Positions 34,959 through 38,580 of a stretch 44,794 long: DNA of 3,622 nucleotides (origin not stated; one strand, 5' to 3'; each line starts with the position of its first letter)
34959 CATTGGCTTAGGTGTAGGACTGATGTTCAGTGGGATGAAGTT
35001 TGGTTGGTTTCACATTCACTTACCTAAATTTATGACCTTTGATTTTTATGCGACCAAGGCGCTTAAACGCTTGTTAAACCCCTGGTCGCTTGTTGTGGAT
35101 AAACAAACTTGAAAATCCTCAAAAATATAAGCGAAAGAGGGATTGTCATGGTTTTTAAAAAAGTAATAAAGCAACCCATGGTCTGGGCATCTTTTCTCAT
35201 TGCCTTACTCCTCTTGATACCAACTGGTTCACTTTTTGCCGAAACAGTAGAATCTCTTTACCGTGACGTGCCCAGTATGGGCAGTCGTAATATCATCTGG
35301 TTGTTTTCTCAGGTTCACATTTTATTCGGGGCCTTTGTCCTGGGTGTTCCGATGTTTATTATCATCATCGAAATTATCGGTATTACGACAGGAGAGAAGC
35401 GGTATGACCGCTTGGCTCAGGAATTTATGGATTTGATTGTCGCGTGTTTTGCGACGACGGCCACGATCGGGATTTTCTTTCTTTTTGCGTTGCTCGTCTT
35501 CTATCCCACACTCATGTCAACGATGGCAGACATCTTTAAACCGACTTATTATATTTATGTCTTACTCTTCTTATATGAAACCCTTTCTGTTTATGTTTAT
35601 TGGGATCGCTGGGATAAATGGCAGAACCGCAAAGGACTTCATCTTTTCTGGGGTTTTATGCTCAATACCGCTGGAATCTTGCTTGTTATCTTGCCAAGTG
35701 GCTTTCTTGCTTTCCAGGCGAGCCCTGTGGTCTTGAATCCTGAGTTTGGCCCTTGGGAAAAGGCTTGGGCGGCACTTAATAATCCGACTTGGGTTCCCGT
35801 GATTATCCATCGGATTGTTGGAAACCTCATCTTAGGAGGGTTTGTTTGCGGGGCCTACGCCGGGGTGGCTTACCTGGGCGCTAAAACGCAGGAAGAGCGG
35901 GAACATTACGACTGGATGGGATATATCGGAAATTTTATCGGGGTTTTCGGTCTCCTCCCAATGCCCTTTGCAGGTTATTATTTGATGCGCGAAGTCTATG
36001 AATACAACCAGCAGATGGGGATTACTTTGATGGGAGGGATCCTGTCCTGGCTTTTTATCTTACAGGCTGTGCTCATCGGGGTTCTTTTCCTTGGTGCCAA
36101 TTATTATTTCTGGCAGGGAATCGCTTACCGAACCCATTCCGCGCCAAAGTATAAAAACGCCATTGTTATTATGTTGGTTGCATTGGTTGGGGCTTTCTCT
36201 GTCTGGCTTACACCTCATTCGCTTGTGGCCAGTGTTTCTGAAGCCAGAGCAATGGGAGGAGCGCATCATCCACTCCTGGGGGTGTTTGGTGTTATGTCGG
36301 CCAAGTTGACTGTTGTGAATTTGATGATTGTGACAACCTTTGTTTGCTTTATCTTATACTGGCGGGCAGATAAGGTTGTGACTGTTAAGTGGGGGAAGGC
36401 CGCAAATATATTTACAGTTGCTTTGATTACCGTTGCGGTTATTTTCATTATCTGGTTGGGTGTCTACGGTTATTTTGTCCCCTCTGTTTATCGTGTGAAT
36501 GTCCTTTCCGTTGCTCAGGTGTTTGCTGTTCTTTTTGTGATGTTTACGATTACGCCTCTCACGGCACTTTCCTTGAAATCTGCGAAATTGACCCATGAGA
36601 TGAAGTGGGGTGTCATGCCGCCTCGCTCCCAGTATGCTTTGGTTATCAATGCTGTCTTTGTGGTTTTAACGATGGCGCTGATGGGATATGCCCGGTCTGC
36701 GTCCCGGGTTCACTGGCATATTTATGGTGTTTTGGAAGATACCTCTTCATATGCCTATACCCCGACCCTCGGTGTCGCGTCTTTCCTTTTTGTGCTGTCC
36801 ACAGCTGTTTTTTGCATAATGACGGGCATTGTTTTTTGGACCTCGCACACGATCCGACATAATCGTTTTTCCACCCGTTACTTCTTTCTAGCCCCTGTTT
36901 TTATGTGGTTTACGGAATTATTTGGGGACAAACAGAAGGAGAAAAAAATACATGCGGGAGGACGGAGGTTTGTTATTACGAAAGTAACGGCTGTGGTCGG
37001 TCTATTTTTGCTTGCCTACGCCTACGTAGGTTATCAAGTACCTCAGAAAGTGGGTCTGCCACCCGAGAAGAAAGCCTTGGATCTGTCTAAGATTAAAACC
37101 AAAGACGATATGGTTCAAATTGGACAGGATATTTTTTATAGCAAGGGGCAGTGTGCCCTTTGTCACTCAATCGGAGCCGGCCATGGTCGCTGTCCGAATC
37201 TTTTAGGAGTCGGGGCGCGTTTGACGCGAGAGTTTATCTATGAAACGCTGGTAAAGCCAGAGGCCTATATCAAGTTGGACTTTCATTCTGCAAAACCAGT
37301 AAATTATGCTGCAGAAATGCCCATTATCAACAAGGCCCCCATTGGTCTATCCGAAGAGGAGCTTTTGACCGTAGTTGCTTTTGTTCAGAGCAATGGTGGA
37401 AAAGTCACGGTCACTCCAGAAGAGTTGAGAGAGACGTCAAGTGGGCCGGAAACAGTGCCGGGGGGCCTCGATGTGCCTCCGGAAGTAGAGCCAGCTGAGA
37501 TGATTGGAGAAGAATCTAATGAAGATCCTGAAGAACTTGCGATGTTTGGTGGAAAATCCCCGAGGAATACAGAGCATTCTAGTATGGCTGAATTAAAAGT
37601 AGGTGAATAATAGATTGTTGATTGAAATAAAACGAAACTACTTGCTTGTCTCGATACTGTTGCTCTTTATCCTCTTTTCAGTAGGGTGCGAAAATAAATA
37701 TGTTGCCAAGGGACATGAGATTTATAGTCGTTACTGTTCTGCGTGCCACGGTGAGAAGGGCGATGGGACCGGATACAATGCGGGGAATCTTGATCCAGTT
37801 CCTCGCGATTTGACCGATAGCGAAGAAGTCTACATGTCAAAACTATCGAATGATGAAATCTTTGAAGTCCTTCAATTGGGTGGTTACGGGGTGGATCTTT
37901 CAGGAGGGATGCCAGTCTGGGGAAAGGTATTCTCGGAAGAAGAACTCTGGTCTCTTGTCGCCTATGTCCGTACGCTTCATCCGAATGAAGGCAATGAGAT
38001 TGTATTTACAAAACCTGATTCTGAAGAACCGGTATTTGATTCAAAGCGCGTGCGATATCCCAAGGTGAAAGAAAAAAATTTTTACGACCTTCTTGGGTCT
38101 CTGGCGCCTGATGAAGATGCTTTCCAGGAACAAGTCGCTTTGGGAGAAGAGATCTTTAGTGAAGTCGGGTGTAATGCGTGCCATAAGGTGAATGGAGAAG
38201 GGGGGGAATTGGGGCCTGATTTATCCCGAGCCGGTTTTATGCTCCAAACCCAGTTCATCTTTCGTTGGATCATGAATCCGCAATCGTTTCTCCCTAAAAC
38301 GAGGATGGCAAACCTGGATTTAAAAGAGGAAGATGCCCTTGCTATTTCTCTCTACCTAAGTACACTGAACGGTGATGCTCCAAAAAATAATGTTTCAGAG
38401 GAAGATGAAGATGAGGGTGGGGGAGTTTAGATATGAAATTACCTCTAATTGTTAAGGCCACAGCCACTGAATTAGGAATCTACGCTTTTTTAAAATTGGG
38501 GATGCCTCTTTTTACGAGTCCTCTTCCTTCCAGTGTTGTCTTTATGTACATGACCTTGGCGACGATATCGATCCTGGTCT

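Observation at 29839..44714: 15-kb respiratory cluster mixing many c-haems, orphan antiporter-like subunits, a bd-like oxidase and a b6-type Rieske/cyt b complex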

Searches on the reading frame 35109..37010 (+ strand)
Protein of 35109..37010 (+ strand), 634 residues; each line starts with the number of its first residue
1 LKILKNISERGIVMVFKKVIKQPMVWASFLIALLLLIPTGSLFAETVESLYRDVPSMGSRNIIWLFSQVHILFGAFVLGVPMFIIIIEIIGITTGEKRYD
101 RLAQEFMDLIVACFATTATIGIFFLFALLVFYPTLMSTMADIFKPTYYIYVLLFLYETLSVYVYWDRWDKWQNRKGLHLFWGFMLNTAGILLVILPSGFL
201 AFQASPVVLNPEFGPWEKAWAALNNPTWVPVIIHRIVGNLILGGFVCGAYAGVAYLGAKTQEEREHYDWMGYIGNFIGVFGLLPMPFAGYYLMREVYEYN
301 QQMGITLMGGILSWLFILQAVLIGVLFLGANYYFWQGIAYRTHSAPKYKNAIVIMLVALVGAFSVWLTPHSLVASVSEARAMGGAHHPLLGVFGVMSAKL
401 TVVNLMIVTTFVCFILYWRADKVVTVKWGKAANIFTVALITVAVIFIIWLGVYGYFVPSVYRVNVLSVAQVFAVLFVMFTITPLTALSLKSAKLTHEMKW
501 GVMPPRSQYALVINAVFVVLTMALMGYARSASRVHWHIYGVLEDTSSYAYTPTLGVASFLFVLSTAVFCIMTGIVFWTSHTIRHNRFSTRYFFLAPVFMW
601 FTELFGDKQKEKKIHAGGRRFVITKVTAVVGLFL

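Call 32: search_solved_structures(query=window:35109-37010:+, max_evalue=10, show_alignments=3)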
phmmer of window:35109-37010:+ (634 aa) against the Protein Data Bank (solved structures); distinct sequences matched with E-value up to 10: 2.
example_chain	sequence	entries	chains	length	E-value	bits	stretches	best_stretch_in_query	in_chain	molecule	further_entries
5doq_A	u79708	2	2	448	2.5e-06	29.5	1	57-250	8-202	Bd-type quinol oxidase subunit I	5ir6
9r2g_A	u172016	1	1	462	0.0008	21.2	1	68-255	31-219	Cytochrome bd menaquinol oxidase subunit I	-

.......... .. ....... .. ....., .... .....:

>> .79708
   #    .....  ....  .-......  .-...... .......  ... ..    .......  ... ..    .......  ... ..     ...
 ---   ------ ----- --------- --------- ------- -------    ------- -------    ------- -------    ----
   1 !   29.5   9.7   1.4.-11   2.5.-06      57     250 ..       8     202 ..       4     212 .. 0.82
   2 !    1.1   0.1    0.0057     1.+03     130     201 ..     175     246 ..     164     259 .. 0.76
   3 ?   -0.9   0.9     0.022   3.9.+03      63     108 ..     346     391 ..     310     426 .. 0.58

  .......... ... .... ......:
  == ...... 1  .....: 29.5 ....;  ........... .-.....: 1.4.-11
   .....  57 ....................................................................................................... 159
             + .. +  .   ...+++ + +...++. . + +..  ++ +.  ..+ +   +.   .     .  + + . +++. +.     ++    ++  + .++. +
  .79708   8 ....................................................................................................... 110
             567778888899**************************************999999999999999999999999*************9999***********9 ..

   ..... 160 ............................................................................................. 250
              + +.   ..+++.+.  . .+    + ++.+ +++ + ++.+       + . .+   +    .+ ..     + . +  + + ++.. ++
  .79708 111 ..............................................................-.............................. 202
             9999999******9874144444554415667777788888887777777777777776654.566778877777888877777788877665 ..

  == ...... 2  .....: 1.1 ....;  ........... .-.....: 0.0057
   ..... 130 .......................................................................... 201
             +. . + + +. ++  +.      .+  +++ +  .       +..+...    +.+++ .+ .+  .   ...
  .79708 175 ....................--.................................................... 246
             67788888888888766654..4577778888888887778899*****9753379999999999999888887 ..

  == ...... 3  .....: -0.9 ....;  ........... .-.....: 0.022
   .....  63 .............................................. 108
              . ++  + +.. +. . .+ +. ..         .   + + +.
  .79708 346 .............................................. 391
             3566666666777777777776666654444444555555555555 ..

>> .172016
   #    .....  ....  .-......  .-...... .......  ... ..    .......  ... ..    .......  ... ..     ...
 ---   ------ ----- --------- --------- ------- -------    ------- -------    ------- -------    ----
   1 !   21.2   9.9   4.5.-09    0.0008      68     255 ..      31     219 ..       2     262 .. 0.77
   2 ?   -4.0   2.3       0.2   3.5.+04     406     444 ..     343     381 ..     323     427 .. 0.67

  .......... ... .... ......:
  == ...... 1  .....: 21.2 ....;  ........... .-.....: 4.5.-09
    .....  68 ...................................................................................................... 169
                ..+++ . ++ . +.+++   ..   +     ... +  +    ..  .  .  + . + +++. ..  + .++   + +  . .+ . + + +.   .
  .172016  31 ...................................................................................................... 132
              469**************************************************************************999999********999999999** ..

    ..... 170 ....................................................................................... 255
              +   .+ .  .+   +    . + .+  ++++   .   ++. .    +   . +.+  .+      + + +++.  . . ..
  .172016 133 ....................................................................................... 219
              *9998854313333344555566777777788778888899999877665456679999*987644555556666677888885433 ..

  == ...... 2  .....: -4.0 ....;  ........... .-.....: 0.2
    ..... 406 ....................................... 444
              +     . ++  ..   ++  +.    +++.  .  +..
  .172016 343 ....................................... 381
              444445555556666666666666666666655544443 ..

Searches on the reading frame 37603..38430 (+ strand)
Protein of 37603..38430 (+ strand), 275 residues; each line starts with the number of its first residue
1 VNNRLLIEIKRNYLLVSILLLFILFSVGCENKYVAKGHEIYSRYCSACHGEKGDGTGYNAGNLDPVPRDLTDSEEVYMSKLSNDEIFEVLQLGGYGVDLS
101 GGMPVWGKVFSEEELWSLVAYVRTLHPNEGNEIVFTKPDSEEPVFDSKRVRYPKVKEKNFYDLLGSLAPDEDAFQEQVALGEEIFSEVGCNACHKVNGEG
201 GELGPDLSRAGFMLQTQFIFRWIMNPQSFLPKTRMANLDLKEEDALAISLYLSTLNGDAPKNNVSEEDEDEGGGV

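Call 4: search_protein_families(library=pfam, proteins=[window:37603-38430:+], max_evalue=0.01)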
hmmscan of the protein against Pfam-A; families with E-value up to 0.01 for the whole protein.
window:37603-38430:+ (275 aa): 4 families
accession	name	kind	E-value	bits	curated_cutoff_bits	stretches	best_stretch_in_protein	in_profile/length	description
PF13442.11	Cytochrome_CBB3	-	3.6e-19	69.3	27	2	35-122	4-68/68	Cytochrome C oxidase, cbb3-type, subunit III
PF00034.26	Cytochrom_C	-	3.7e-18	67.1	21.3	2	34-125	1-89/90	Cytochrome c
PF02433.20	FixO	-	0.00038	20.5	29.6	0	204-246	103-145/219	Cytochrome C oxidase, mono-heme subunit/FixO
PF16339.10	DUF4969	-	0.0064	17.3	31.4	0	10-31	3-24/79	Domain of unknown function (DUF4969)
